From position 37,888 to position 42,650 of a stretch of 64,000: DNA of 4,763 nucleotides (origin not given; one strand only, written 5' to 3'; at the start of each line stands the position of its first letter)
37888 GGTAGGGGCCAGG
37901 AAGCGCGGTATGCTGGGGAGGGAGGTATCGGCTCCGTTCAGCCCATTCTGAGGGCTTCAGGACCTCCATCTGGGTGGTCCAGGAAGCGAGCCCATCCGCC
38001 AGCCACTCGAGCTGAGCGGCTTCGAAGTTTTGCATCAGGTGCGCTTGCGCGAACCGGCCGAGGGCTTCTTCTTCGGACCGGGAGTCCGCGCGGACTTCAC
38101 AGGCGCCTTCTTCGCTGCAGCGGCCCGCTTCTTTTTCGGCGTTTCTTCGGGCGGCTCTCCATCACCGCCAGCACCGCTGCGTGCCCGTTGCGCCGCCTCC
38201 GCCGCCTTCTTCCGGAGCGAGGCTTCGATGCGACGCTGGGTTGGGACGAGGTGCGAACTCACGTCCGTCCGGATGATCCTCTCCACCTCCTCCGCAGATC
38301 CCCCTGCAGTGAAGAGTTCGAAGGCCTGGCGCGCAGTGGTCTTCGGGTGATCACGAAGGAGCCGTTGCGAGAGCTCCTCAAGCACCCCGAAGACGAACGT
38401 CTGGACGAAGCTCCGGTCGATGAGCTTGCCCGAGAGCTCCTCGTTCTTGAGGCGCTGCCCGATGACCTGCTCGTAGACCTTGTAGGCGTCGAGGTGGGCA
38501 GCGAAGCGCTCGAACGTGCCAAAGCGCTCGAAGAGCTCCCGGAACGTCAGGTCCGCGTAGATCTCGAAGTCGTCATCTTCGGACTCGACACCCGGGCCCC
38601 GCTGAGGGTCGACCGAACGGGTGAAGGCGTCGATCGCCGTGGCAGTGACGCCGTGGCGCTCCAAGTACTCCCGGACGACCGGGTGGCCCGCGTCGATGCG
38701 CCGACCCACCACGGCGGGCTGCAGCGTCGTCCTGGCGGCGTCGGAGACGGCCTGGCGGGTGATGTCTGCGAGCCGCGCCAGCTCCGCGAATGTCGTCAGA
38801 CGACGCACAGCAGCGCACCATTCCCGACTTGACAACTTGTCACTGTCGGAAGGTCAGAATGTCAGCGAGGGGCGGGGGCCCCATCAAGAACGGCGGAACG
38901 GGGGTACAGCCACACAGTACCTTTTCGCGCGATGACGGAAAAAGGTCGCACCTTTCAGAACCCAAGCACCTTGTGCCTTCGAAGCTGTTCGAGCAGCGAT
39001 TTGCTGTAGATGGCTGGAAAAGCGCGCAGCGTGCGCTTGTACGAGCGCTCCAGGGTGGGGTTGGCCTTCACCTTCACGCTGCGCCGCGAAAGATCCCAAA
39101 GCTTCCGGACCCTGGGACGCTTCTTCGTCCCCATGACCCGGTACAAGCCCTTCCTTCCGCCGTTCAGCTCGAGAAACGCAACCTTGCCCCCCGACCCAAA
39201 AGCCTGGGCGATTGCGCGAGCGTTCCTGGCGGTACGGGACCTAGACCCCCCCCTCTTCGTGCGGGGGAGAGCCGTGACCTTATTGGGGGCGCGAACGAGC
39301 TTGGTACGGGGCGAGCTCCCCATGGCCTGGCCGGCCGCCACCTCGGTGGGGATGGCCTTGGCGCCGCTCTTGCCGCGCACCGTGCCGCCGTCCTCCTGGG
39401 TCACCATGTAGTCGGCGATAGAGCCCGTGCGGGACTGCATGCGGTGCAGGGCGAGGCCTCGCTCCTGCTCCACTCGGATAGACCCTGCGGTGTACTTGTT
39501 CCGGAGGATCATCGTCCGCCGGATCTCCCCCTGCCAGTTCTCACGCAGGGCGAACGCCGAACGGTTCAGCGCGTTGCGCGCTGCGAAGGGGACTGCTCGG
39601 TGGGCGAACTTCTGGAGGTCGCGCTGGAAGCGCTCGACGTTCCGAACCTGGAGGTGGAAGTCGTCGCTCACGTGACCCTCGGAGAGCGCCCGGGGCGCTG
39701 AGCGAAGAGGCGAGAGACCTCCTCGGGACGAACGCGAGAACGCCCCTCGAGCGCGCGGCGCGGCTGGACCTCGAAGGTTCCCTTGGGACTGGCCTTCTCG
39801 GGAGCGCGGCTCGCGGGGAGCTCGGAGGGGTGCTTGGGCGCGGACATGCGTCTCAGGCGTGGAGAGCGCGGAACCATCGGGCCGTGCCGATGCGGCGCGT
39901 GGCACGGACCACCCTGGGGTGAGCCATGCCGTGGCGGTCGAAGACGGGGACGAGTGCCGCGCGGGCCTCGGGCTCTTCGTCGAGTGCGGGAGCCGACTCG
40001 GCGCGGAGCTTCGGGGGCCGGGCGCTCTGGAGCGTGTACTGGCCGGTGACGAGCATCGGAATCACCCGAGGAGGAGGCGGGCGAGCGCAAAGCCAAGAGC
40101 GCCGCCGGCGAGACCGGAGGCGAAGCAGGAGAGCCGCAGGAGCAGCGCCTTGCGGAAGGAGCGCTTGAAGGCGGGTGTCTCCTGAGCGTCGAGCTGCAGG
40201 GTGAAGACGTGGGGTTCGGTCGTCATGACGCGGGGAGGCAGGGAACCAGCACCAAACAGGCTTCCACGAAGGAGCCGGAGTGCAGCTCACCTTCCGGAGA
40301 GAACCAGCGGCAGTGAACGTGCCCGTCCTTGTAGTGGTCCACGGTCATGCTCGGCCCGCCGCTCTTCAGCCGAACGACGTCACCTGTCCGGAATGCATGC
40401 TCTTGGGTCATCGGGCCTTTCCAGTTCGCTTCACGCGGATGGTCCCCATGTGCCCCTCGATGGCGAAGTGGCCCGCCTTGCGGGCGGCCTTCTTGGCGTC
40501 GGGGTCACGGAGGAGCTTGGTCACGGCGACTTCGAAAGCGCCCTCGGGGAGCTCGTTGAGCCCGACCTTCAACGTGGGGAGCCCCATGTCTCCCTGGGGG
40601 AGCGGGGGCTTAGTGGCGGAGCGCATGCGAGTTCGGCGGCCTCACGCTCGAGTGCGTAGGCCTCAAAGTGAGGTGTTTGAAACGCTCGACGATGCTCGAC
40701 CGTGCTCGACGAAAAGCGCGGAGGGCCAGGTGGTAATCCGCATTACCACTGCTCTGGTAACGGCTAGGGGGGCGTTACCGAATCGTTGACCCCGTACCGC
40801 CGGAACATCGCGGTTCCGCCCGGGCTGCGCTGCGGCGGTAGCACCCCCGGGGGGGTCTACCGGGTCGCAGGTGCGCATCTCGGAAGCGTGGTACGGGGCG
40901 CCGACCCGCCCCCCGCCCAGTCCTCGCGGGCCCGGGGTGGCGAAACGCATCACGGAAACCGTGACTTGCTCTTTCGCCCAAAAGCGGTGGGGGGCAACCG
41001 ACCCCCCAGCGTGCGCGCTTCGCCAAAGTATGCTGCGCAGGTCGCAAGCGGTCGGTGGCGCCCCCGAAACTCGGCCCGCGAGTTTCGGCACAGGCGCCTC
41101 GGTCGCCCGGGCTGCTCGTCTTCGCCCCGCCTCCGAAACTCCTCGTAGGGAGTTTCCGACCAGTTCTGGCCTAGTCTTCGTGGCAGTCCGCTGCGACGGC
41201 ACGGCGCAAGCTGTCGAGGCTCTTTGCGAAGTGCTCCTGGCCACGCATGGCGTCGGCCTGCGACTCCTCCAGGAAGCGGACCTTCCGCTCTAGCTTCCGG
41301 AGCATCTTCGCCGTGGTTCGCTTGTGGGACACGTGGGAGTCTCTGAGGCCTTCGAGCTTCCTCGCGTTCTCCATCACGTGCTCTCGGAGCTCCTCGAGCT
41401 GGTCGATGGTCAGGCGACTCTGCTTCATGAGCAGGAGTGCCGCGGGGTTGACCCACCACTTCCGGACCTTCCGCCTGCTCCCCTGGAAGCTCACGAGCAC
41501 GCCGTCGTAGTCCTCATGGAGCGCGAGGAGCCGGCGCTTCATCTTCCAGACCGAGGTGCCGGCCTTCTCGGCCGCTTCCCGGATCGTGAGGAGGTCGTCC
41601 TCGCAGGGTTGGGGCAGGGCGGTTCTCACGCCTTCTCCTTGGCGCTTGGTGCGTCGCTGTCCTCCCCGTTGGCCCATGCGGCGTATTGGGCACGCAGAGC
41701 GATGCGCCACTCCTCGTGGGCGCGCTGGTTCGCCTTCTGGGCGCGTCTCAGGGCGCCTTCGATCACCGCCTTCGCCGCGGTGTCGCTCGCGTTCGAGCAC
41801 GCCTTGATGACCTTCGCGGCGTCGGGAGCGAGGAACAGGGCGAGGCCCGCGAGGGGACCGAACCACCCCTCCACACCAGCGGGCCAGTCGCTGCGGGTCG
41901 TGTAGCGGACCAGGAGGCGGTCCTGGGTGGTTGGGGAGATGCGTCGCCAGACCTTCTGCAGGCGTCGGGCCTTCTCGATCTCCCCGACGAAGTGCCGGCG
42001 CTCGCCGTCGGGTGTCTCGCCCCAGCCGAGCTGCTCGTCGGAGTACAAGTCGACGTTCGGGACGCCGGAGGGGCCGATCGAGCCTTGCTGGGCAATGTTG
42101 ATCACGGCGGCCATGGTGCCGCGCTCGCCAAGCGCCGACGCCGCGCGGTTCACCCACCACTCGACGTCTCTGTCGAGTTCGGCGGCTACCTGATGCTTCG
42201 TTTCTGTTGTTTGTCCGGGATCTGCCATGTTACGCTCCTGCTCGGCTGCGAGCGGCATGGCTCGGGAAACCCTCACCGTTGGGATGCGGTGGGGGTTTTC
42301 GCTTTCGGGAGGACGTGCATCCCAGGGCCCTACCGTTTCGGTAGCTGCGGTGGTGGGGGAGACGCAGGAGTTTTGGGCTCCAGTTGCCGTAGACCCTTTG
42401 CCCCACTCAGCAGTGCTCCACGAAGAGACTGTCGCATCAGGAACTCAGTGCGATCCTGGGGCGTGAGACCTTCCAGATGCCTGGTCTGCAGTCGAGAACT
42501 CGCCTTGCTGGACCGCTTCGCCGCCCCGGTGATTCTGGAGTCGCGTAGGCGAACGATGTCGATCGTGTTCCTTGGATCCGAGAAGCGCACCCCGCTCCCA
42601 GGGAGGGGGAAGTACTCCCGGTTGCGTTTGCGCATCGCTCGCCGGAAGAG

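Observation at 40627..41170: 543-bp early/late boundary region packed with phased direct repeats and at least six distinct palindromes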

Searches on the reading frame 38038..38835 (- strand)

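Call 17: search_protein_families(library=pfam, proteins=[window:38038-38835:-], max_evalue=0.01)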
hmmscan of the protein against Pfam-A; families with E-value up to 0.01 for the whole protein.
window:38038-38835:- (266 aa): 0 families

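Call 18: search_protein_families(library=phrogs, proteins=[window:38038-38835:-], max_evalue=0.01)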
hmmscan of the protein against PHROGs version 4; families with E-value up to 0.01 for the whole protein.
window:38038-38835:- (266 aa): 2 families
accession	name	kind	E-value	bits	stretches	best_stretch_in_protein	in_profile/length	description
phrog_13700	-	moron, auxiliary metabolic gene and host takeover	5.8e-19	69.5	1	84-207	158-281/284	FtsK/SpoIIIE-like protein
phrog_57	-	head and packaging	3.4e-07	31.3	1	17-196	16-166/199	terminase small subunit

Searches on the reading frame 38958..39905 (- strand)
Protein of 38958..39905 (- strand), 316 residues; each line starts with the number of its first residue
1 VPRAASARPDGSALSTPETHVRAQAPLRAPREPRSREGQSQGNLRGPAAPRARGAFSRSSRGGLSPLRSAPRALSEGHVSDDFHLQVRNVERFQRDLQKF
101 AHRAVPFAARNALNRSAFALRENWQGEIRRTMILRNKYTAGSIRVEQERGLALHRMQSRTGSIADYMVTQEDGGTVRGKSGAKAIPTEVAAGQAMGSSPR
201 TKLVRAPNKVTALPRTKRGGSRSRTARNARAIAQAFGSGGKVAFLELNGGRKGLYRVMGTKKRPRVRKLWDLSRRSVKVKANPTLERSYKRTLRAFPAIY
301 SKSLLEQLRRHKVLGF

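Call 17: search_protein_families(library=pfam, proteins=[window:38958-39905:-], max_evalue=0.01)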
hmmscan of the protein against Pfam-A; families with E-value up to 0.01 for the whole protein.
window:38958-39905:- (316 aa): 0 families

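Call 18: search_protein_families(library=phrogs, proteins=[window:38958-39905:-], max_evalue=0.01)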
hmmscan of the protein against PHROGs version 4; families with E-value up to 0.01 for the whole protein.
window:38958-39905:- (316 aa): 4 families
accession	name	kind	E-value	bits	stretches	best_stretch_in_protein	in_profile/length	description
phrog_4688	-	tail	1.8e-40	140.3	1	87-312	8-235/237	minor tail protein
phrog_1924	-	tail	1e-13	52.7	1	85-279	4-216/237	minor tail protein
phrog_27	-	connector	0.00019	22.4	1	82-145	10-72/199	tail completion or Neck1 protein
phrog_6367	-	unknown function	0.0012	19.8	1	101-197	18-118/217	-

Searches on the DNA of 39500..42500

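Call 7: search_rna_families(source=window, start=39500, end=42500, threshold=evalue, max_evalue=1)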
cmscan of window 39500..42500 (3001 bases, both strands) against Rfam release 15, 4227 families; matches with E-value up to 1: 0.
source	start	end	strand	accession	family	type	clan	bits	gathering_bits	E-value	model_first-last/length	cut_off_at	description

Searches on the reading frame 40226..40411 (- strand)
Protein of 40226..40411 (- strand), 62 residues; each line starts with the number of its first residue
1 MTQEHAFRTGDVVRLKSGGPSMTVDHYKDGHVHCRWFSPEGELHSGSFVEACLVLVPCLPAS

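Call 17: search_protein_families(library=pfam, proteins=[window:40226-40411:-], max_evalue=0.01)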
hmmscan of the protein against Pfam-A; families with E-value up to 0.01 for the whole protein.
window:40226-40411:- (62 aa): 1 family
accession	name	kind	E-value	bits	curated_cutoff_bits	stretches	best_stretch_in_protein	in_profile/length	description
PF09926.15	DUF2158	-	6.8e-14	51.8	22.3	1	8-51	1-48/50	Uncharacterized small protein (DUF2158)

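Call 18: search_protein_families(library=phrogs, proteins=[window:40226-40411:-], max_evalue=0.01)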
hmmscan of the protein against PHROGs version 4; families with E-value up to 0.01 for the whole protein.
window:40226-40411:- (62 aa): 2 families
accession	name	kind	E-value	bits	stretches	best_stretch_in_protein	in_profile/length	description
phrog_3261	-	unknown function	1.7e-15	58.4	1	4-57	10-65/108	-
phrog_18886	-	unknown function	0.0076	16.7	1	4-54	117-165/269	-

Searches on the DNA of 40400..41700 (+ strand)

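Call 6: search_dna_similar(query=window:40400-41700:+, collection=phages, mode=distant)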
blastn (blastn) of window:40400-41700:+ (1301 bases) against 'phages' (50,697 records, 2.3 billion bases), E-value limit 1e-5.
No match.

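Call 95: search_rna_families(source=window, start=40600, end=41200, threshold=evalue, max_evalue=10)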
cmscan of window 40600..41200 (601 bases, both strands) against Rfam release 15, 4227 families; matches with E-value up to 10: 3.
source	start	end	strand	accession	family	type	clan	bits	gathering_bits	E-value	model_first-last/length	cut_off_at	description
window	41106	41127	-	RF02276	Hammerhead_II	Gene; ribozyme;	CL00010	15.8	37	2.3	1-66/66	no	Hammerhead ribozyme (type II)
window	40794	40838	-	RF02275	Hammerhead_HH9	Gene; ribozyme;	CL00010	12.5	52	7.2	13-63/77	no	Hammerhead ribozyme HH9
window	40904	41042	-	RF02223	sX4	Gene; sRNA;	-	11.4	70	7.3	1-167/167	no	Proteobacterial sRNA sX4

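Call 96: search_rna_families(sources=[L037, L017, L018, L015, L043, L042], threshold=gathering)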
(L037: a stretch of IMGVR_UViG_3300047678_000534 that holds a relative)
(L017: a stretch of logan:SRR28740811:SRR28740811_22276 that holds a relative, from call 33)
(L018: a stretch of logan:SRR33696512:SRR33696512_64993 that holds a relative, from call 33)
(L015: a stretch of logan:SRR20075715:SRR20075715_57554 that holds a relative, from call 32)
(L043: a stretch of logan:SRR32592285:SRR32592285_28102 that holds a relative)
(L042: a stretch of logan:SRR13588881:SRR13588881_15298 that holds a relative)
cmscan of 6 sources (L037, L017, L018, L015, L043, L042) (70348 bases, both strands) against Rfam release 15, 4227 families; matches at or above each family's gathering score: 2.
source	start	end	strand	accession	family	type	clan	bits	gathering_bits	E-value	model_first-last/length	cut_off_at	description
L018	9909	9983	+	RF00005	tRNA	Gene; tRNA;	CL00001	59.8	29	2.2e-10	1-71/71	no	tRNA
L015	1696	1768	+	RF00005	tRNA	Gene; tRNA;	CL00001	54.7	29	5.7e-09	1-71/71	no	tRNA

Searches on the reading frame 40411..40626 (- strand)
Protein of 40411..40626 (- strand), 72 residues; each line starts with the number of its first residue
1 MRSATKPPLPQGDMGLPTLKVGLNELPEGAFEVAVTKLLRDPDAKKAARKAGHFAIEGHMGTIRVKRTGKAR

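Call 17: search_protein_families(library=pfam, proteins=[window:40411-40626:-], max_evalue=0.01)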
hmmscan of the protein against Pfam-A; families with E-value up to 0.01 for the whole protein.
window:40411-40626:- (72 aa): 0 families

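Call 18: search_protein_families(library=phrogs, proteins=[window:40411-40626:-], max_evalue=0.01)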
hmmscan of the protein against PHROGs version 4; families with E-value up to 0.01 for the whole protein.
window:40411-40626:- (72 aa): 0 families

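Call 28: find_encoding_contigs(protein=window:40411-40626:-, flank=10000, max_places=10)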
Protein window:40411-40626:- (72 aa): 3 contigs read that carry it; 3 places shown.
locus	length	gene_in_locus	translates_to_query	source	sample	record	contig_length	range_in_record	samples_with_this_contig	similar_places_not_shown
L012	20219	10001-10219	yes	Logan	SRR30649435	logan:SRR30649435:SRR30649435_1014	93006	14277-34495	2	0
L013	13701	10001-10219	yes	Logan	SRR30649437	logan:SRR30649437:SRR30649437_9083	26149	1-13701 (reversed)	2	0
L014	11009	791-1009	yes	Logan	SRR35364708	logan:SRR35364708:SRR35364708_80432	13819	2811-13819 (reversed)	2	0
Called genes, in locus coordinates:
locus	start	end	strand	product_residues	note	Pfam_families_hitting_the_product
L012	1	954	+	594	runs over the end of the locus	PF00176:SNF2-rel_dom, PF00270:DEAD (weak), PF04851:ResIII (faint)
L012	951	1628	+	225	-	-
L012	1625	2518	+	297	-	-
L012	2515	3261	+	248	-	-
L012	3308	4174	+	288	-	PF01145:Band_7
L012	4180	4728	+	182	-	-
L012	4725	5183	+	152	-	PF04545:Sigma70_r4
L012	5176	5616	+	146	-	-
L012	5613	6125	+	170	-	-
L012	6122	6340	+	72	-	-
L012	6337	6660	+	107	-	-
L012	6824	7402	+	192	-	-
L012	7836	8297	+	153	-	-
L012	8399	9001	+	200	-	-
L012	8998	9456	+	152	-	-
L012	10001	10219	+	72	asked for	-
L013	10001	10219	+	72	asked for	-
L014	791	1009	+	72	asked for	-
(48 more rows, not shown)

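Call 31: find_homologous_proteins(query=window:40411-40626:-, max_evalue=0.01)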
Query window:40411-40626:- (72 aa): 4 proteins with E <= 0.01 among 5 candidates.
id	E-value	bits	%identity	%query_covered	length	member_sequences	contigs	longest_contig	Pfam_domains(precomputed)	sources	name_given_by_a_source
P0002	5.9e-30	120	100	82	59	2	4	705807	-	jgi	jgi:translation elongation factor EF-Ts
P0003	1.2e-25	107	75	90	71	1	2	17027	-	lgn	-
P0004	3.6e-24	102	76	88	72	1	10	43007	-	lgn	-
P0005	1.8e-22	96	67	100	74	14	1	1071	-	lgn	-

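Call 32: find_encoding_contigs(protein=P0003, flank=10000, max_places=6)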
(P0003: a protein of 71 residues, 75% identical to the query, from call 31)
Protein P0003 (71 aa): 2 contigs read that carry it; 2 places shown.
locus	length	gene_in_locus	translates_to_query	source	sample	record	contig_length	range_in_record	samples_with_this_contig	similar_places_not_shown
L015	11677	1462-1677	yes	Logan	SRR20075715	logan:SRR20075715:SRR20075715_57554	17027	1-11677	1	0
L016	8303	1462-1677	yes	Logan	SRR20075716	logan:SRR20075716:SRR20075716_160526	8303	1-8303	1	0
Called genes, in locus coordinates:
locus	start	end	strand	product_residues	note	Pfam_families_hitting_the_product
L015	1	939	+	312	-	?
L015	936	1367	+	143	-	-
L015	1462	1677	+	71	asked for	-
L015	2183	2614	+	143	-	-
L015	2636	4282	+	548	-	-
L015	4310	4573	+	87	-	-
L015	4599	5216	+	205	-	-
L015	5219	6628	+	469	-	PF06074:Portal_Mu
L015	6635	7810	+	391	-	PF24161:CCDC39 (weak)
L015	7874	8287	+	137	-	-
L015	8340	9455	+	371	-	-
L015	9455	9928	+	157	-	-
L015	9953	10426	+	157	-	PF07030:Phage_Mu_Gp36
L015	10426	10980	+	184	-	-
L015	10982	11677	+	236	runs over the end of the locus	-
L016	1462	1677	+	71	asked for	-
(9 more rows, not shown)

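Call 33: find_encoding_contigs(protein=P0004, flank=10000, max_places=10)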
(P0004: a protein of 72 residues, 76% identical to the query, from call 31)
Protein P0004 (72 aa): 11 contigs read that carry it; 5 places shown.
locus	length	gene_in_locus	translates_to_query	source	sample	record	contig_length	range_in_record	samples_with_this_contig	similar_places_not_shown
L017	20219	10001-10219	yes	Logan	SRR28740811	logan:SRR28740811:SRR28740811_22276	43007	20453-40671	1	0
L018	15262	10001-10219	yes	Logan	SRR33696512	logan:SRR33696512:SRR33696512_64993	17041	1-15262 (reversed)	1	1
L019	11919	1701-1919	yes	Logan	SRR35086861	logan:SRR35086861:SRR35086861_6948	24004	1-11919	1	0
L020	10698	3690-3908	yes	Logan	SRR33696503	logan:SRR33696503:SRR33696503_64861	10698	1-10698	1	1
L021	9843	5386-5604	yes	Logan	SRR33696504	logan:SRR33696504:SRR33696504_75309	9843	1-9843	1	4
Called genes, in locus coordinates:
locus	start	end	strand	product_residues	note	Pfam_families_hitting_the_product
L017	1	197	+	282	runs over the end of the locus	-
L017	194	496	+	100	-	-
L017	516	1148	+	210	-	-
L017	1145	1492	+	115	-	-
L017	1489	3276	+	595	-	PF00176:SNF2-rel_dom, PF04851:ResIII (faint)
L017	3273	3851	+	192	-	-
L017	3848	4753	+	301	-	-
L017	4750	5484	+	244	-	PF01695:IstB_IS21 (weak)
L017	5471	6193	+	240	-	-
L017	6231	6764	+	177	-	PF02075:RuvC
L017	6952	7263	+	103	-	-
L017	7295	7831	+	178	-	PF04545:Sigma70_r4 (weak)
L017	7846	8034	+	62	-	PF02933:CDC48_2 (weak)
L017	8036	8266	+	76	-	-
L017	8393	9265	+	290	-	-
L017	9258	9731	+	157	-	-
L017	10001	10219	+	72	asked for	-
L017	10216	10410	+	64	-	-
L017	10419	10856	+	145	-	-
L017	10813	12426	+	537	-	-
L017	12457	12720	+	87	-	-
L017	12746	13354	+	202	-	-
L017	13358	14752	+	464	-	PF06074:Portal_Mu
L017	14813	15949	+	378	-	PF24161:CCDC39 (faint)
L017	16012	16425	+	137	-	-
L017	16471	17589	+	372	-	-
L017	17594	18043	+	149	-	PF23843:DUF7210 (faint)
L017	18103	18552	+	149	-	PF07030:Phage_Mu_Gp36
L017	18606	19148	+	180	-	-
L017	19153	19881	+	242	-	-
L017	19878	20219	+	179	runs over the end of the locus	-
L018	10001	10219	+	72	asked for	-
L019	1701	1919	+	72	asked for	-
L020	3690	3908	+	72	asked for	-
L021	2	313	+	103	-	?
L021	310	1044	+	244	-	PF01695:IstB_IS21 (weak)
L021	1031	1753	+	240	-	-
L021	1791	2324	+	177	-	PF02075:RuvC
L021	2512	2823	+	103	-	-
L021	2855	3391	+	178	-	PF04545:Sigma70_r4 (weak)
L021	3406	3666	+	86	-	PF02933:CDC48_2 (weak)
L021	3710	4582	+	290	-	-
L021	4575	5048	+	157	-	-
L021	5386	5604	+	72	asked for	-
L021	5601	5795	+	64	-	-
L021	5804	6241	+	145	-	-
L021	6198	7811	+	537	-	-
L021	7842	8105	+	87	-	-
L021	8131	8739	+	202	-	-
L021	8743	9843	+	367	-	?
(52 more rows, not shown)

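Call 34: find_encoding_contigs(protein=P0005, flank=10000, max_places=6)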
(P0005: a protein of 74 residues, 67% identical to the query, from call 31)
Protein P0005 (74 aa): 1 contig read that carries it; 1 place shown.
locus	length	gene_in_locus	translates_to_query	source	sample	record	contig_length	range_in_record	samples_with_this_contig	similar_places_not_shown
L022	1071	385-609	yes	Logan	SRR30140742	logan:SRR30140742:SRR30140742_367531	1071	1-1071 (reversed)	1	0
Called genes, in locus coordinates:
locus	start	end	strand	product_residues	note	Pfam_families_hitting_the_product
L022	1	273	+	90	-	?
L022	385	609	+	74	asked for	-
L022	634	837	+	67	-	-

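Call 70: search_protein_families(library=pfam, proteins=[L017:9258-9728:+, L015:936-1364:+], max_evalue=10)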
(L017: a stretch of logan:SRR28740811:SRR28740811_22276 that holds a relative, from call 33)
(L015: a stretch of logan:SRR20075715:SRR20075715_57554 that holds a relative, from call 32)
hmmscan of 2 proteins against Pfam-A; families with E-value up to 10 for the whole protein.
L017:9258-9728:+ (157 aa): 0 families

L015:936-1364:+ (143 aa): 2 families
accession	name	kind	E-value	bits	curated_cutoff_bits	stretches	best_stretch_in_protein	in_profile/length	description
PF18829.7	Importin_rep_6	-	0.089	13.6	23.9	1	69-102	22-55/110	Importin repeat 6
PF08641.17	Mis14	-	0.12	13.2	24.9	1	55-126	53-107/133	Kinetochore protein Mis14 like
